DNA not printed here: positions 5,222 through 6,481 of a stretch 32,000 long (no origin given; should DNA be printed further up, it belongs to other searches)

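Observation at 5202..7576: Candidate RiPP-type operon: unlisted 45-aa two-Cys peptide, twitch-like radical SAM enzyme and MFS exporter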

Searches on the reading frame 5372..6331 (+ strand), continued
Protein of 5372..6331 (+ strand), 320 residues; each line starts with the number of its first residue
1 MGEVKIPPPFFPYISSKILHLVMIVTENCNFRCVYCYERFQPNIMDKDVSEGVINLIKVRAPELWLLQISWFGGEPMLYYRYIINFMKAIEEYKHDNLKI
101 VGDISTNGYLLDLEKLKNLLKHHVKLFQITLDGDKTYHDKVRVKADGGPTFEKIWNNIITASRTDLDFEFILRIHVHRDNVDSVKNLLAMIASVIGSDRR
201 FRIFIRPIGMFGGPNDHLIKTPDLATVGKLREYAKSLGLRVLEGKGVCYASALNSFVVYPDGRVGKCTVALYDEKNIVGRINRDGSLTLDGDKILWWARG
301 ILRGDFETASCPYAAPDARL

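Call 18: find_related_loci(query=A1, collection=genome_contigs, flank=5000)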
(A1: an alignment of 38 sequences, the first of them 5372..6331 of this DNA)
Query A1 (320 aa) in genome_contigs; peptide patterns used: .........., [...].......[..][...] (x = any residue, [..] = any of these).
599 stretches matched a pattern (row limit reached: there are more); 421 encode a relative of the query (tblastn E <= 1e-3); the best 80 are kept; 80 distinct loci.
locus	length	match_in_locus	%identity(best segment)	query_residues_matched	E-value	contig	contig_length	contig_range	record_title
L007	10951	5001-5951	47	3-312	4e-100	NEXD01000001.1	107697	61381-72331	MAG: Candidatus Marsarchaeota G1 archaeon BE_D NAG2_G1-r04_contig00002, whole genome shotgun sequence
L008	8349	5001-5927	42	13-312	5e-78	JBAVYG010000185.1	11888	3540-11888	MAG: Terriglobia bacterium isolate MFD02755_ilm_asm_bin12 k127_90588, whole genome shotgun sequence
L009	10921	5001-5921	41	14-312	6e-76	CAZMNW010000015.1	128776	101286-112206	MAG TPA_asm: uncultured bacterium isolate binchicken_co165_391 genome assembly, contig: k141_734434, whole genome shotgu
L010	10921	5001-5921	39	14-312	5e-73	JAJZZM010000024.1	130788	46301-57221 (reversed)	MAG: Thermoplasmata archaeon isolate TL2-1.bin29 NODE_45_length_130788_cov_26.570890, whole genome shotgun sequence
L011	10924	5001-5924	41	14-312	1e-71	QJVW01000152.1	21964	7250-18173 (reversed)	MAG: Candidatus Eisenbacteria bacterium isolate SZUA-252 scaffold_3376, whole genome shotgun sequence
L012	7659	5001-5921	39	14-312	9e-71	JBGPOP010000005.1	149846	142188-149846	MAG: Planctomycetota bacterium isolate OBJ_0618_7090110_189 k141_738245_length_149846_cov_49.8129, whole genome shotgun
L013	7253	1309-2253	38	7-312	4e-71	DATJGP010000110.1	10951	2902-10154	MAG TPA_asm: Candidatus Eisenbacteria bacterium isolate SMAG_U15489 k141_2031535, whole genome shotgun sequence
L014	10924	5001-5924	39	13-312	6e-69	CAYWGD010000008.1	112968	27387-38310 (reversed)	MAG TPA_asm: uncultured Enterobacteriaceae bacterium isolate binchicken_co286_100 genome assembly, contig: NODE_265_leng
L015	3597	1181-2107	38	14-312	8e-68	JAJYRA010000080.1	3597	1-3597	MAG: Thermoplasmata archaeon isolate DS4.bin88 NODE_41240_length_3597_cov_3.500576, whole genome shotgun sequence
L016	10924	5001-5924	40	14-312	3e-67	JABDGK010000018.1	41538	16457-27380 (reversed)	MAG: Gammaproteobacteria bacterium isolate BWOrgControl_Nextera23_MAG1 3300021009.a:Ga0206815_1033, whole genome shotgun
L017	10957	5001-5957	38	14-316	5e-67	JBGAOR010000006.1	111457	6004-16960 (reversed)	MAG: Planctomycetota bacterium isolate MAG_MBR_H10.14 MBRH10-14_opera_contig_778, whole genome shotgun sequence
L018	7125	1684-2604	38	19-315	2e-66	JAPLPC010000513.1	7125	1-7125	MAG: Hyphomicrobiales bacterium isolate LacPavin_0419_WC53_MAG_62_6 LacPavin_0419_WC53_scaffold_75479, whole genome shot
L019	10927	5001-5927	38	16-315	1e-66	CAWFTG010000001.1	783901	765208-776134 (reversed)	MAG: uncultured Alphaproteobacteria bacterium isolate MFD09603.bin.1.272 genome assembly, contig: contig_16516, whole ge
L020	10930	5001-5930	36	14-315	1e-64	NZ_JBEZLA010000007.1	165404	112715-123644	Streptomyces sp. NPDC048349 NPDC048349_50_H1.ctg-0007, whole genome shotgun sequence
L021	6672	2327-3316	36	3-315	3e-64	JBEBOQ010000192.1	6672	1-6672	MAG: Achromobacter xylosoxidans isolate T1.bin.48 NODE_16858_length_6672_cov_73.593169, whole genome shotgun sequence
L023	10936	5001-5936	39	15-313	2e-62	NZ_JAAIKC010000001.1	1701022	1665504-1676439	Paenibacillus sp. SYP-B3998 NODE_1, whole genome shotgun sequence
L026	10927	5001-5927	36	16-311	7e-61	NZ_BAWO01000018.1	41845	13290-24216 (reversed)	Parageobacillus caldoxylosilyticus NBRC 107762, whole genome shotgun sequence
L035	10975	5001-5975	36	7-315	2e-58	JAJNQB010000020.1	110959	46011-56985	MAG: Arcticibacter sp. isolate MAG_38 k141_21178, whole genome shotgun sequence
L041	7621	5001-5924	36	14-313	8e-58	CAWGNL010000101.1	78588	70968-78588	MAG: uncultured bacterium isolate MFD01112.bin.2.36 genome assembly, contig: contig_59552, whole genome shotgun sequence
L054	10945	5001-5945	34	13-312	1e-54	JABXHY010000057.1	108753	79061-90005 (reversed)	MAG: Gammaproteobacteria bacterium isolate HF-Dia21 c_000000031091, whole genome shotgun sequence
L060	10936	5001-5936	33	19-312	1e-53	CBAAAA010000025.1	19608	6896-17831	MAG: uncultured Solirubrobacteraceae bacterium isolate Green_V.bin.4 genome assembly, contig: NODE_195_length_19608_cov_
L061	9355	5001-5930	36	16-311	1e-53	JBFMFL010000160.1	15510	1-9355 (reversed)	MAG: Gemmatimonadota bacterium isolate MAG270 MAG270_160, whole genome shotgun sequence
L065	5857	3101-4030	34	16-311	4e-53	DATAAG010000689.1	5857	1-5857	MAG TPA_asm: Longimicrobium sp. isolate SMAG_U6666 k141_2531349, whole genome shotgun sequence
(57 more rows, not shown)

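Call 36: search_solved_structures(query=A1, max_evalue=0.001, show_alignments=2)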
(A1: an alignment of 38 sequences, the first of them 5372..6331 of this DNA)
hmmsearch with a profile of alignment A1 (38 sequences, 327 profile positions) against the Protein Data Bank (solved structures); distinct sequences matched with E-value up to 0.001: 16.
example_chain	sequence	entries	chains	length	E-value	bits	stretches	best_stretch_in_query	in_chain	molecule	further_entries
5wgg_A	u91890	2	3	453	1.6e-26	96.4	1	17-193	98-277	Radical SAM domain protein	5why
4k37_A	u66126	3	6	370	3.9e-13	52.4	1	16-191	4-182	Anaerobic sulfatase-maturating enzyme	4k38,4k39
4k36_A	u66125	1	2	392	4.7e-13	52.1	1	16-191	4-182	Anaerobic sulfatase-maturating enzyme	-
9gm3_A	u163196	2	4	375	8.9e-13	51.2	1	22-162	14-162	ChlB radical SAM domain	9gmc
8vpo_A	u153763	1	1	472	1.3e-11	47.3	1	18-158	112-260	Radical SAM core domain-containing protein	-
6efn_A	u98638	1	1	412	9.2e-09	38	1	20-193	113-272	Sporulation killing factor maturation protein SkfB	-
2fb2_A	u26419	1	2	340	4.8e-07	32.3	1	17-136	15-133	Molybdenum cofactor biosynthesis protein A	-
1tv7_A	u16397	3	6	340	8.8e-07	31.5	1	18-136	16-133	Molybdenum cofactor biosynthesis protein A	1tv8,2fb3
4m7t_A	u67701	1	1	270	2.3e-05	26.8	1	23-130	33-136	BtrN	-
4m7s_A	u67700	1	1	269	2.6e-05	26.6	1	23-130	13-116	BtrN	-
7vob_C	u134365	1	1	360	5.3e-05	25.7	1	17-143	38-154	Cytosylglucuronate decarboxylase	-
7voc_C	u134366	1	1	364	5.4e-05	25.6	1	17-143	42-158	Cytosylglucuronate decarboxylase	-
5v1q_A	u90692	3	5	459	0.00011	24.6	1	12-121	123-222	Radical SAM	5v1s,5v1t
6c8v_A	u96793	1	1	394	0.00026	23.4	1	22-135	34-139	Coenzyme PQQ synthesis protein E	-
9dfn_A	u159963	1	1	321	0.00055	22.3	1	21-118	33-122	Radical SAM core domain-containing protein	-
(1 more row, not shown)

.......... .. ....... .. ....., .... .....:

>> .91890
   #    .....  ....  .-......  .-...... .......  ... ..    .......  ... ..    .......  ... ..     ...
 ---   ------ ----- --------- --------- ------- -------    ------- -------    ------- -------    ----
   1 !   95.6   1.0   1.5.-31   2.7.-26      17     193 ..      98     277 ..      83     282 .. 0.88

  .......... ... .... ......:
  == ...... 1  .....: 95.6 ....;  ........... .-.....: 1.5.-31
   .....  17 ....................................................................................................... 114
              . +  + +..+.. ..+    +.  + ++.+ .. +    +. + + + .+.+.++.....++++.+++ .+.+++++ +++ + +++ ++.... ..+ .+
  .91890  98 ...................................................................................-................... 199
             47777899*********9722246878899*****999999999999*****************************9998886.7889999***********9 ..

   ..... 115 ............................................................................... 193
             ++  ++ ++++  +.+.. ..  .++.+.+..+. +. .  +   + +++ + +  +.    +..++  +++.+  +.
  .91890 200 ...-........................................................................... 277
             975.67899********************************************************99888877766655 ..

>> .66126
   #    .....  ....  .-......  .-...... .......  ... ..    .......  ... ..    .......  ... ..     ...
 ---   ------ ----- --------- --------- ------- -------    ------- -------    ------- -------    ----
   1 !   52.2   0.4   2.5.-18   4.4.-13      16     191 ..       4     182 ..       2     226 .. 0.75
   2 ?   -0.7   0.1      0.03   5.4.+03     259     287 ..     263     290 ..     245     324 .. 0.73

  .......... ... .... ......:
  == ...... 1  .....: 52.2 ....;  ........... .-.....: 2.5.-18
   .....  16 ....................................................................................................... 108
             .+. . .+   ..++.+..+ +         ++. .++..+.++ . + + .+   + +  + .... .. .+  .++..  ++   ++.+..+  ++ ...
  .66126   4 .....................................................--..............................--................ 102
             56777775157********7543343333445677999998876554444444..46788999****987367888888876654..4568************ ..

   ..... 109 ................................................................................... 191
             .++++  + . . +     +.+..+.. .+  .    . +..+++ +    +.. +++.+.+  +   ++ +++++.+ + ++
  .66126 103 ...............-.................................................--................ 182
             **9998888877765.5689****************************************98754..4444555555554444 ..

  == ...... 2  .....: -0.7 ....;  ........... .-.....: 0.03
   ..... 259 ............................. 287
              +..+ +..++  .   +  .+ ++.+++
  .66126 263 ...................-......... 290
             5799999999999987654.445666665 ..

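Call 41: find_encoding_contigs(protein=P0007, flank=4000, max_places=2)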
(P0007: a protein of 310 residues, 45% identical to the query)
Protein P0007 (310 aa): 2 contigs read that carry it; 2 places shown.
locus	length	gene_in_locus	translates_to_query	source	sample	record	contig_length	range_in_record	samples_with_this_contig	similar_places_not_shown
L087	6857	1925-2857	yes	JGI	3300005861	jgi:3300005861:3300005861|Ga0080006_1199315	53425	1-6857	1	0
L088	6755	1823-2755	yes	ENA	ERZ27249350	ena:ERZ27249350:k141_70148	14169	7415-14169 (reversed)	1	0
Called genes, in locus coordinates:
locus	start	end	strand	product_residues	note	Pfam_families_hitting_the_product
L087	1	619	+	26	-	?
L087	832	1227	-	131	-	-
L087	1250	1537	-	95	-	-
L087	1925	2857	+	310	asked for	PF04055:Radical_SAM, PF13353:Fer4_12 (faint)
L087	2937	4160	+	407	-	-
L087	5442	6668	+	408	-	PF27234:MJ0013, PF07282:Cas12f1-like_TNB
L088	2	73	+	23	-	?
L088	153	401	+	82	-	-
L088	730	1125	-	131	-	-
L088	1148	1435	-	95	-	-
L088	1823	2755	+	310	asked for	PF04055:Radical_SAM, PF13353:Fer4_12 (faint)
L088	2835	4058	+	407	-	-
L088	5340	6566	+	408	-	PF27234:MJ0013, PF07282:Cas12f1-like_TNB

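Call 42: find_encoding_contigs(protein=P0009, flank=4000, max_places=2)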
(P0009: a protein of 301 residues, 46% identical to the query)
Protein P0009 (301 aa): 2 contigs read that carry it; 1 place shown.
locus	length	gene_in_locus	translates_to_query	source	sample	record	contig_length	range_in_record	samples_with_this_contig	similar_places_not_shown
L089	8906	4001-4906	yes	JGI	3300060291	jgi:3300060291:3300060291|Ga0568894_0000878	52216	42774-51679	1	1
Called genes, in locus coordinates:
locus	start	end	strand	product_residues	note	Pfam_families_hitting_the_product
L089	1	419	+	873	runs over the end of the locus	PF00270:DEAD (faint), PF04851:ResIII, PF13307:Helicase_C_2 (weak)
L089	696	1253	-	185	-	-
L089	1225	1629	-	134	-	-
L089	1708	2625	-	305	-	-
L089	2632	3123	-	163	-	-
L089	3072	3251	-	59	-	-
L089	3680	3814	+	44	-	-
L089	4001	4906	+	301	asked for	PF04055:Radical_SAM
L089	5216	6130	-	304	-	PF05096:Glu_cyclase_2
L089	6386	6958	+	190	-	PF14791:DNA_pol_B_thumb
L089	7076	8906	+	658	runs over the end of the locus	-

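Call 43: find_encoding_contigs(protein=P0011, flank=4000, max_places=2)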
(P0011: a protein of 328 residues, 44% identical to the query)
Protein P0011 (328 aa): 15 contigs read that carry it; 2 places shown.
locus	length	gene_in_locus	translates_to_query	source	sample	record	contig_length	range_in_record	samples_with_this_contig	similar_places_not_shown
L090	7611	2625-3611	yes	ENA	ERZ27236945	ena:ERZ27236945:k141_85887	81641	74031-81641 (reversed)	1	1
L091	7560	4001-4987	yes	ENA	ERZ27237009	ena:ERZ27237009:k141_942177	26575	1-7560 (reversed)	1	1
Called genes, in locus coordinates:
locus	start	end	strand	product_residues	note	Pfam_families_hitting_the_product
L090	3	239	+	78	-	?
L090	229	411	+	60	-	-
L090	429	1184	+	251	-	PF00665:rve, PF13683:rve_3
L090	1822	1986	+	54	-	-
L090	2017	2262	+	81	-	-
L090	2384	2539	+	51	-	-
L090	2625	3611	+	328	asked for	PF13353:Fer4_12 (weak), PF04055:Radical_SAM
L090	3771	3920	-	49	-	-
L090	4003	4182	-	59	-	-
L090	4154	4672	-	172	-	-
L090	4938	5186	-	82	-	-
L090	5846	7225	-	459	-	PF01609:DDE_Tnp_1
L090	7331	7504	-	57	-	-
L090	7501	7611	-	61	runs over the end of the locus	-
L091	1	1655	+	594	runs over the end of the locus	-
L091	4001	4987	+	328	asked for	PF13353:Fer4_12 (weak), PF04055:Radical_SAM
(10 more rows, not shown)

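Call 45: predict_structure(alignment_id=A1)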
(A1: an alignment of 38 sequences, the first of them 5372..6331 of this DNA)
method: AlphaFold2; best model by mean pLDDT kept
length: 320 residues; sequences in the alignment: 38
mean_pLDDT: 94.0   pTM: 0.91
mean pLDDT of the five models: 94.0, 93.9, 92.8, 92.7, 92.0
residues with pLDDT >= 90: 268; 70-90: 45; 50-70: 5; < 50: 2
segments of 3 or more residues with pLDDT < 50: none
pLDDT, mean of each block of 10 residues (from residue 1): 77 96 94 84 89 98 98 94 98 96 97 98 98 97 92 98 98 97 98 97 95 87 96 98 89 97 96 95 98 97 94 75
secondary structure, 60 per line:
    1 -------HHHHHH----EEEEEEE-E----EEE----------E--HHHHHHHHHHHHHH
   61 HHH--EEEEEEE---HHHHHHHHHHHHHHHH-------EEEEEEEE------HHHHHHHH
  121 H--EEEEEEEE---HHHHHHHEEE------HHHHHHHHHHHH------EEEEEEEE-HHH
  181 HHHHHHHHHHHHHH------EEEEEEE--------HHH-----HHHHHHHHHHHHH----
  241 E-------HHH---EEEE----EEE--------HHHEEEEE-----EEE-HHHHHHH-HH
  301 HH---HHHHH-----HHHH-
elements in order: H8-13 E18-24 E31-33 H47-63 E66-72 H76-91 E99-106 H113-121 E124-131 H135-141 E142-144 H151-162 E169-176 H178-194 E201-207 H224-236 E255-258 E263-265 E277-281 E287-289 H291-297 H299-302 H306-310 H316-319

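Call 47: fold_search(model_id=the predicted structure, library=pdb)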
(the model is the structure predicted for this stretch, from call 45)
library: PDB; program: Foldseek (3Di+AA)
matches with E <= 10: 1750; with E <= 0.001: 117
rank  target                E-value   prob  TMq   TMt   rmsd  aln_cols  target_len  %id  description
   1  5why_A                1.6e-15  1.00  0.66  0.52   4.6       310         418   21  Structural Insights into Thioether Bond Formation in the Biosynthesis of Sactipeptides (released 2017-07-26)
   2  5wgg_A                3.8e-15  1.00  0.72  0.54   5.3       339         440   18  Structural Insights into Thioether Bond Formation in the Biosynthesis of Sactipeptides (released 2017-07-26)
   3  5why_B                3.8e-15  1.00  0.65  0.51   5.1       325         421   21  Structural Insights into Thioether Bond Formation in the Biosynthesis of Sactipeptides (released 2017-07-26)
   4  4k36_A                2.0e-13  1.00  0.64  0.55   6.8       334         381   18  His6 tagged anSMEcpe with bound AdoMet (released 2013-05-08)
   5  9gm3_C                4.1e-13  1.00  0.64  0.56   5.6       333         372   15  Crystal structure of the complex formed between the radical SAM protein ChlB and the leader region of its precursor su (released 2025-06-25)
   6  4k39_A                5.5e-13  1.00  0.66  0.59   5.9       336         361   18  Native anSMEcpe with bound AdoMet and Cp18Cys peptide (released 2013-05-08)
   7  9gmc_C                6.2e-13  1.00  0.65  0.57   5.6       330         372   14  Crystal structure of the complex formed between the radical SAM protein ChlB and the R3A mutant of ChlA (released 2025-06-25)
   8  4k36_B                6.6e-13  1.00  0.66  0.58   6.6       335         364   18  His6 tagged anSMEcpe with bound AdoMet (released 2013-05-08)
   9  4k37_A                8.9e-13  1.00  0.66  0.59   5.9       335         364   18  Native anSMEcpe with bound AdoMet (released 2013-05-08)
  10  4k39_B                8.9e-13  1.00  0.64  0.58   6.9       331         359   18  Native anSMEcpe with bound AdoMet and Cp18Cys peptide (released 2013-05-08)
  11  4k37_B                1.1e-12  1.00  0.65  0.57   5.6       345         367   17  Native anSMEcpe with bound AdoMet (released 2013-05-08)
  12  4k38_A                1.4e-12  1.00  0.65  0.57   6.5       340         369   18  Native anSMEcpe with bound AdoMet and Kp18Cys peptide (released 2013-05-08)
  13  9gm3_A                1.6e-12  1.00  0.64  0.56   5.7       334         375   15  Crystal structure of the complex formed between the radical SAM protein ChlB and the leader region of its precursor su (released 2025-06-25)
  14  9gmc_A                1.7e-12  1.00  0.66  0.57   5.6       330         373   15  Crystal structure of the complex formed between the radical SAM protein ChlB and the R3A mutant of ChlA (released 2025-06-25)
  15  4k38_B                3.2e-12  1.00  0.68  0.60   5.5       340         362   18  Native anSMEcpe with bound AdoMet and Kp18Cys peptide (released 2013-05-08)
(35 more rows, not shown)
